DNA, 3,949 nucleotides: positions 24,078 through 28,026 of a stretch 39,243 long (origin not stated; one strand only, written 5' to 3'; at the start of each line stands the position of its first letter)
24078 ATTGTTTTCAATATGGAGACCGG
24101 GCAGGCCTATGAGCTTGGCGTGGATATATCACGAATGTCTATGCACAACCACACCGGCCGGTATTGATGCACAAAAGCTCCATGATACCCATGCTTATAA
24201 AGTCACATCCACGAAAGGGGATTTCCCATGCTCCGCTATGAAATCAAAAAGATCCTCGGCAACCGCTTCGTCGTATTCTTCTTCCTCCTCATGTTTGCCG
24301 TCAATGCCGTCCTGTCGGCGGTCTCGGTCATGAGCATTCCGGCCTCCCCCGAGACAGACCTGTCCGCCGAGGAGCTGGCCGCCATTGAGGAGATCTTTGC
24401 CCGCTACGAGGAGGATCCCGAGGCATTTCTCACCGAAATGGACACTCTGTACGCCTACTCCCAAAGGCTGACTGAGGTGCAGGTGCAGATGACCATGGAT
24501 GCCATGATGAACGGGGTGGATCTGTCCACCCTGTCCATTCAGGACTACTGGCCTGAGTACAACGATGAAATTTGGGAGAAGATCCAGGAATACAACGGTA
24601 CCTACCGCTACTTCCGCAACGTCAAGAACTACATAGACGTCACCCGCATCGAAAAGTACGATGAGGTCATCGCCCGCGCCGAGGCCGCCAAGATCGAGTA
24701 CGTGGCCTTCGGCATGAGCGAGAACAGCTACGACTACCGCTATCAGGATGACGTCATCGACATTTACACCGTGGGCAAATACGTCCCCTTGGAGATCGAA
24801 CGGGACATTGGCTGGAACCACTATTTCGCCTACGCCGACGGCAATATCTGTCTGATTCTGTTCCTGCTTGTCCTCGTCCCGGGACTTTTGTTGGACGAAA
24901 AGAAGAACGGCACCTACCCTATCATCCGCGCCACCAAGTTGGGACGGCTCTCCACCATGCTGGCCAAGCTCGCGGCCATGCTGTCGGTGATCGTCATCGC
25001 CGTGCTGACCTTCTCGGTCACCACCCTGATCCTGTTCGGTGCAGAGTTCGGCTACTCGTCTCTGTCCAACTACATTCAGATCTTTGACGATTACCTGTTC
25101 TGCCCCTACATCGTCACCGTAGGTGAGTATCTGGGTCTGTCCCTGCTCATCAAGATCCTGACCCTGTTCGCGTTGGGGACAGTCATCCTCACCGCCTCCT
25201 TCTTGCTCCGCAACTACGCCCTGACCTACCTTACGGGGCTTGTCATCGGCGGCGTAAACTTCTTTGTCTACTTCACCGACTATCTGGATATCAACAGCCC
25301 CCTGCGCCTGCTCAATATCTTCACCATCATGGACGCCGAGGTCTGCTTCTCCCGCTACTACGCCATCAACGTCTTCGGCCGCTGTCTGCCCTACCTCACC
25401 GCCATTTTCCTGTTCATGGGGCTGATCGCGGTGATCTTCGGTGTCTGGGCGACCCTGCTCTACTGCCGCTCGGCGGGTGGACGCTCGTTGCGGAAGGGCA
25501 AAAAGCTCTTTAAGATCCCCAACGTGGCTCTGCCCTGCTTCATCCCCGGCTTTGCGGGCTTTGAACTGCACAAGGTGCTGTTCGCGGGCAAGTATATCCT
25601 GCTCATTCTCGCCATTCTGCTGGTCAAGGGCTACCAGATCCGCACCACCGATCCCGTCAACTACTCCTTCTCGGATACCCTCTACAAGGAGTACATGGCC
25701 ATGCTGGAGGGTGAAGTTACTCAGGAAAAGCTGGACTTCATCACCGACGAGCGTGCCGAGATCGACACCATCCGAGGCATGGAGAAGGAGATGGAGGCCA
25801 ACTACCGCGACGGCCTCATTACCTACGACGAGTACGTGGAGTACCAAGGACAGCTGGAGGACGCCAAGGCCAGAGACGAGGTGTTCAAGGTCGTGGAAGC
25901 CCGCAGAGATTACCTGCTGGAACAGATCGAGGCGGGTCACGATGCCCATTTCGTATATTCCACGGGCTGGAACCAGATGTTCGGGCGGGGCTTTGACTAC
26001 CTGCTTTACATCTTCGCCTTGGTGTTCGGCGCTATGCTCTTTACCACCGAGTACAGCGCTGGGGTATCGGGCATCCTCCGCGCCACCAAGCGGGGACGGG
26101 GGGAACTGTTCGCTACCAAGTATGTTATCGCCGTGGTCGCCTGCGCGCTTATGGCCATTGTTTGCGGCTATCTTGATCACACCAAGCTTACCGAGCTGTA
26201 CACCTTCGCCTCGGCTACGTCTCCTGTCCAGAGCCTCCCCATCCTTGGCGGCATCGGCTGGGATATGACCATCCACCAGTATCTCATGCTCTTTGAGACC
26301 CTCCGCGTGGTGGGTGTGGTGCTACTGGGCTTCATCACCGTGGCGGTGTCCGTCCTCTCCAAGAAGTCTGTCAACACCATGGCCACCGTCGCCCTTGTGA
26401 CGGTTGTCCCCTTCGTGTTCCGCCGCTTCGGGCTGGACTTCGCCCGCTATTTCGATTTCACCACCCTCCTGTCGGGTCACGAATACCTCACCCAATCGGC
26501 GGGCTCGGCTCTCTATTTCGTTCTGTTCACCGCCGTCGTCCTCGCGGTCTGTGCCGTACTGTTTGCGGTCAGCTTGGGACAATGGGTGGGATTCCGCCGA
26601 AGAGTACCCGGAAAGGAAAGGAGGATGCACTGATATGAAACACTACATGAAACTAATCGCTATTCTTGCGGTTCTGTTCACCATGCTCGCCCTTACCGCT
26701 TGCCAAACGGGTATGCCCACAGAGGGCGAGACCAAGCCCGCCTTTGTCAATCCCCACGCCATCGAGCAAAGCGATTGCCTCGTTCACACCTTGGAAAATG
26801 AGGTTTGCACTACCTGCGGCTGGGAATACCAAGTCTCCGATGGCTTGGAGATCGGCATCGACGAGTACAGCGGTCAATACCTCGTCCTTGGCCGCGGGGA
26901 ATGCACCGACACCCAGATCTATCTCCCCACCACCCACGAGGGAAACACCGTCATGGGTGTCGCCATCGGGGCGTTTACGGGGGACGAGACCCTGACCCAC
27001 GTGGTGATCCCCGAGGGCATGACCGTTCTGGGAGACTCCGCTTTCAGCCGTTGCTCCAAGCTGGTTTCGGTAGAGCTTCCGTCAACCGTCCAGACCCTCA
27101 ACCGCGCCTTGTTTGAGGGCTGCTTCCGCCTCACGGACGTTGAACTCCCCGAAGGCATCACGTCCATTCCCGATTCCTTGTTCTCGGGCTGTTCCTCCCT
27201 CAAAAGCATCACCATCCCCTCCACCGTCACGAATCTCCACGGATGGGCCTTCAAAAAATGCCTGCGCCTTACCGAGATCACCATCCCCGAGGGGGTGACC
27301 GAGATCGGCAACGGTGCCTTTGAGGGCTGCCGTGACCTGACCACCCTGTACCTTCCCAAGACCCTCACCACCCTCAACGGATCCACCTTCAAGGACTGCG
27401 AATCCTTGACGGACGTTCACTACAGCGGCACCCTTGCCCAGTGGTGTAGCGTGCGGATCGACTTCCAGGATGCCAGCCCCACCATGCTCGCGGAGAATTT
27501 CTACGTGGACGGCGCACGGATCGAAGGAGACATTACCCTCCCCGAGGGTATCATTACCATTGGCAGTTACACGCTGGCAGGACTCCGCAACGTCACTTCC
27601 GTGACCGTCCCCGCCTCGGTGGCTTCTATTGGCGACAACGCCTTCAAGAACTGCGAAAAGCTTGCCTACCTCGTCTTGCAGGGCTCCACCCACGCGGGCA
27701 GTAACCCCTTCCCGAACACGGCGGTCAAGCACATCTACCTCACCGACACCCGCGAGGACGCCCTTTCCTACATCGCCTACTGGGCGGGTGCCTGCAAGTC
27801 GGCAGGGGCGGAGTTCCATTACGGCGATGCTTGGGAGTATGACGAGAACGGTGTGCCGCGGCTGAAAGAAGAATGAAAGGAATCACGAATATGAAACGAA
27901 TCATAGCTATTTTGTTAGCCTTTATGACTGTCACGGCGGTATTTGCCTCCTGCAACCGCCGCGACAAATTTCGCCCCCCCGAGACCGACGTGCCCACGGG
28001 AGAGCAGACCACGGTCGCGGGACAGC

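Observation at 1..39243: Fourteen paralogs of one Cys/His-cluster + propeller-like surface-protein family occupy about half the window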

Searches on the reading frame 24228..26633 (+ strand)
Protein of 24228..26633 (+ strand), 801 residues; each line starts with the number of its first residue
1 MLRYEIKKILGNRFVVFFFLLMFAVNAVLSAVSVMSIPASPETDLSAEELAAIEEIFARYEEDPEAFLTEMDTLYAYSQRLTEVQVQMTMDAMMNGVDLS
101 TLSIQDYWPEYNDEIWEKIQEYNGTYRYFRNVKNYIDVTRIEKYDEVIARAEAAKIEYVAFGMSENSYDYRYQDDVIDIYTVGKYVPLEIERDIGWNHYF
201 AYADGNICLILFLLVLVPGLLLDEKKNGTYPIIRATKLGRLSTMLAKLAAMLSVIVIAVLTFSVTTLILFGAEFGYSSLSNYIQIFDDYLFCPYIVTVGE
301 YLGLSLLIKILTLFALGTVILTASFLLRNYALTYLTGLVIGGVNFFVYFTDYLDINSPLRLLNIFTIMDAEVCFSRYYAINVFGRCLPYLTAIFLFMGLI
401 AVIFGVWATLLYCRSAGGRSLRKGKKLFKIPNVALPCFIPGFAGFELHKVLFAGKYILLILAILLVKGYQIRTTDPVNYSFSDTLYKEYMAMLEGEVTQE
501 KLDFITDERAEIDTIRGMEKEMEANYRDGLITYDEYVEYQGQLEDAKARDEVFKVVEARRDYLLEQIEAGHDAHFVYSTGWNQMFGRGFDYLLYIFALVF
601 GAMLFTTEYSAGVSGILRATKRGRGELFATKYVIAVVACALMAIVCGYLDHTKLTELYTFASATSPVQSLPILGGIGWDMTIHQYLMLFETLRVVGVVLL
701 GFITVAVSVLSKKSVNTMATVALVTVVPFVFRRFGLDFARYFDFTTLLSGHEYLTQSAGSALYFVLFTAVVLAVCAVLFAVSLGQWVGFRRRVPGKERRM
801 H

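Call 7: search_protein_families(library=pfam, proteins=[window:24228-26633:+], max_evalue=0.01)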
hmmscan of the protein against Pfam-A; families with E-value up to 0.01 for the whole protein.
window:24228-26633:+ (801 aa): 0 families

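Call 10: search_protein_families(library=ncbifam, proteins=[window:24228-26633:+], max_evalue=0.1)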
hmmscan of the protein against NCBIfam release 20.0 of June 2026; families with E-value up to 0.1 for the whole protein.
window:24228-26633:+ (801 aa): 0 families

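Call 43: find_homologous_proteins(query=window:24228-26633:+, max_evalue=0.001)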
Query window:24228-26633:+ (801 aa): 15 proteins with E <= 0.001 among 8000 candidates.
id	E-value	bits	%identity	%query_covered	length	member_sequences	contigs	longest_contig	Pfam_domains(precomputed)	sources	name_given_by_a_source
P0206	0.0e+0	1742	97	100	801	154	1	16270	-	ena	-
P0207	2.6e-298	1010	57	98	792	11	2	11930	-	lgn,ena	-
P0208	2.1e-291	987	58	98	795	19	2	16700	-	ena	-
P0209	1.3e-277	941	56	98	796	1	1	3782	-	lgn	-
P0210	4.6e-276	936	55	98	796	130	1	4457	PF12698.14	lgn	-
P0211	5.6e-275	933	55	98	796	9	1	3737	PF12698.14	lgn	-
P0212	1.1e-273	928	55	98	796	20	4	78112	-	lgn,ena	-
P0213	2.1e-266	904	53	98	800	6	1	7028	-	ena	-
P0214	1.6e-247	842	51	99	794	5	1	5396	-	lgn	-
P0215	2.7e-246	838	49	98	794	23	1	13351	PF12698.14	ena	-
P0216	6.5e-240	817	58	80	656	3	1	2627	-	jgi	jgi:hypothetical protein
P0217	1.3e-183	631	39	98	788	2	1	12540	-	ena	-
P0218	2.9e-181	623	41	98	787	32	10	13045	-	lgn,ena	-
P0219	3.6e-30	123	25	66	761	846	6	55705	-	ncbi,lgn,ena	-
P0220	2.1e-23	101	23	85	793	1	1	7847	-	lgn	-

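Call 58: predict_structure(alignment_id=A6)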
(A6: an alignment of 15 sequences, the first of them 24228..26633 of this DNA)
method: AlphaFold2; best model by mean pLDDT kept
length: 801 residues; sequences in the alignment: 15
mean_pLDDT: 79.1   pTM: 0.58
mean pLDDT of the five models: 79.1, 78.9, 77.2, 76.6, 75.6
residues with pLDDT >= 90: 79; 70-90: 586; 50-70: 100; < 50: 36
segments of 3 or more residues with pLDDT < 50: 416-435, 789-801
pLDDT, mean of each block of 10 residues (from residue 1): 76 84 88 73 62 80 84 89 88 80 86 88 83 84 87 81 82 88 83 76 84 81 59 61 85 93 90 82 83 86 92 90 72 62 63 65 80 76 82 90 87 53 35 48 71 75 81 63 80 88 91 87 82 81 83 87 89 86 82 85 77 58 75 88 89 81 84 81 89 91 88 75 77 70 84 85 86 88 73 38 36
secondary structure, 60 per line:
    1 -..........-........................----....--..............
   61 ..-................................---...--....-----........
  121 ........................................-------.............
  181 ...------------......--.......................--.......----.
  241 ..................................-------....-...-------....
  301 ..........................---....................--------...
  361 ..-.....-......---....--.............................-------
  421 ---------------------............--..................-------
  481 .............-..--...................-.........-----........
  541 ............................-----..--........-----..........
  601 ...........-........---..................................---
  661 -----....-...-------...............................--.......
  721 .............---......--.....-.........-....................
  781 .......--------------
elements in order (helices of 4 or more, strands of 3 or more residues): H2-11 H13-36 H41-44 H47-62 H64-95 H104-107 H113-160 H168-183 H196-201 H204-226 H229-235 H240-274 H298-326 H330-349 H358-362 H364-368 H370-375 E379-382 E385-388 H389-413 H442-453 H456-473 H481-493 H499-517 H519-527 H533-568 H578-585 H591-611 H613-620 H624-657 H682-711 H714-733 H737-742 H745-749 H751-759 H761-787

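Call 64: fold_search(model_id=the predicted structure, library=pdb)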
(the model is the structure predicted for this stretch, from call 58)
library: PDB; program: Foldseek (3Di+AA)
matches with E <= 10: 159; with E <= 0.001: 0
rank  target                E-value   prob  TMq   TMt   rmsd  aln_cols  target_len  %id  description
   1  6xjh_A                1.8e-02  1.00  0.19  0.54  18.8       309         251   13  PmtCD ABC exporter without the basket domain at C2 symmetry (released 2020-10-14)
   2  9q2n_A                2.9e-02  1.00  0.19  0.53   5.3       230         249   14  Nucleotide-free structure of PmtCD in nanodisc (released 2025-11-26)
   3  8xol                  1.1e-01  0.12  0.10  0.08  42.9       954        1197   10  Cryo-EM structure of human ABCC4 with ANP bound in NBD1 (released 2024-07-17)
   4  7o12_E                1.3e-01  0.99  0.19  0.56  18.1       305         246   12  ABC transporter NosDFY, AMPPNP-bound in GDN (released 2022-04-13)
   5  7o0y_E                1.5e-01  1.00  0.19  0.55   5.6       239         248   13  ABC transporter NosDFY, nucleotide-free in GDN (released 2022-04-13)
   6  9q1y_A                2.0e-01  0.98  0.19  0.53  19.2       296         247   13  Nucleotide-free structure of PmtCD in detergent LMNG (released 2025-11-26)
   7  7qba_E                2.0e-01  0.95  0.17  0.44  11.7       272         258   14  CryoEM structure of the ABC transporter NosDFY complexed with nitrous oxide reductase NosZ (released 2022-08-03)
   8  8iwk_A                2.6e-01  0.92  0.19  0.26  19.8       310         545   12  ABCG25 Wild Type purified with DDM plus CHS in ABA-bound state (released 2024-04-10)
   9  8xpq_A                2.9e-01  0.06  0.08  0.07  34.3       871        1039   13  Structure of the sea urchin spSLC9C1 in state-2 w/o cAMP dimer (released 2024-07-17)
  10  5do7_C                4.2e-01  0.66  0.15  0.20  24.6       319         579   13  Crystal Structure of the Human Sterol Transporter ABCG5/ABCG8 (released 2016-05-11)
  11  7qba_D                4.4e-01  0.84  0.17  0.45  19.1       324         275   13  CryoEM structure of the ABC transporter NosDFY complexed with nitrous oxide reductase NosZ (released 2022-08-03)
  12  7r87_B                4.6e-01  0.60  0.16  0.22  19.4       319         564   10  The structure of human ABCG5-WT/ABCG8-I419E (released 2021-09-08)
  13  7zk5                  4.6e-01  0.03  0.07  0.06  40.9      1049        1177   11  ABCB1 L335C mutant (mABCB1) in the outward facing state bound to AAC (released 2023-04-26)
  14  8wba_A                4.8e-01  0.92  0.19  0.27  16.6       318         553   12  Cryo-EM structure of the ABCG25 bound to CHS (released 2023-09-27)
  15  7r8b_B                5.0e-01  0.84  0.18  0.24  18.3       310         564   11  The structure of human ABCG5/ABCG8 supplemented with cholesterol (released 2021-09-08)
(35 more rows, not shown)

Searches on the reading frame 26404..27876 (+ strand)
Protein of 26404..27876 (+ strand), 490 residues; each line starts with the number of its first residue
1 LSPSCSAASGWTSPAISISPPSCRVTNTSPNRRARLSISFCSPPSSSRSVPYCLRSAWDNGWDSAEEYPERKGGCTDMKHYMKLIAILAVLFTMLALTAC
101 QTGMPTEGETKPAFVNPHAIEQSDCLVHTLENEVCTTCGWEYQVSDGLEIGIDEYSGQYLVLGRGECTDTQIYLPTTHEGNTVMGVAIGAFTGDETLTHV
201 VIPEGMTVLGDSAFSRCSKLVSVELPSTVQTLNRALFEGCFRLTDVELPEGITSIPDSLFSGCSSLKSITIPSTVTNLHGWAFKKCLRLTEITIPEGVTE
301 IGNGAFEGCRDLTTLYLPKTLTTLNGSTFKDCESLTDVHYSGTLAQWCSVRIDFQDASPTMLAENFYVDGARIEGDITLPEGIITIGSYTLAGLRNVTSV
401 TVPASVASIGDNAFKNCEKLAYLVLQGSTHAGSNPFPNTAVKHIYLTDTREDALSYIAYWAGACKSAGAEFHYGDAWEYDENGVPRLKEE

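Call 7: search_protein_families(library=pfam, proteins=[window:26404-27876:+], max_evalue=0.01)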
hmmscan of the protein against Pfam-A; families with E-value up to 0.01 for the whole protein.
window:26404-27876:+ (490 aa): 2 families
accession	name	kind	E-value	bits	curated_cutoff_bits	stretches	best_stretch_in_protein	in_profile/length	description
PF13306.12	LRR_5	-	7.4e-66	220.3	27.7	3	190-312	7-126/127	BspA type Leucine rich repeat region (6 copies)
PF13855.12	LRR_8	-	2.9e-10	40.2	27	0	299-337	14-53/61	Leucine rich repeat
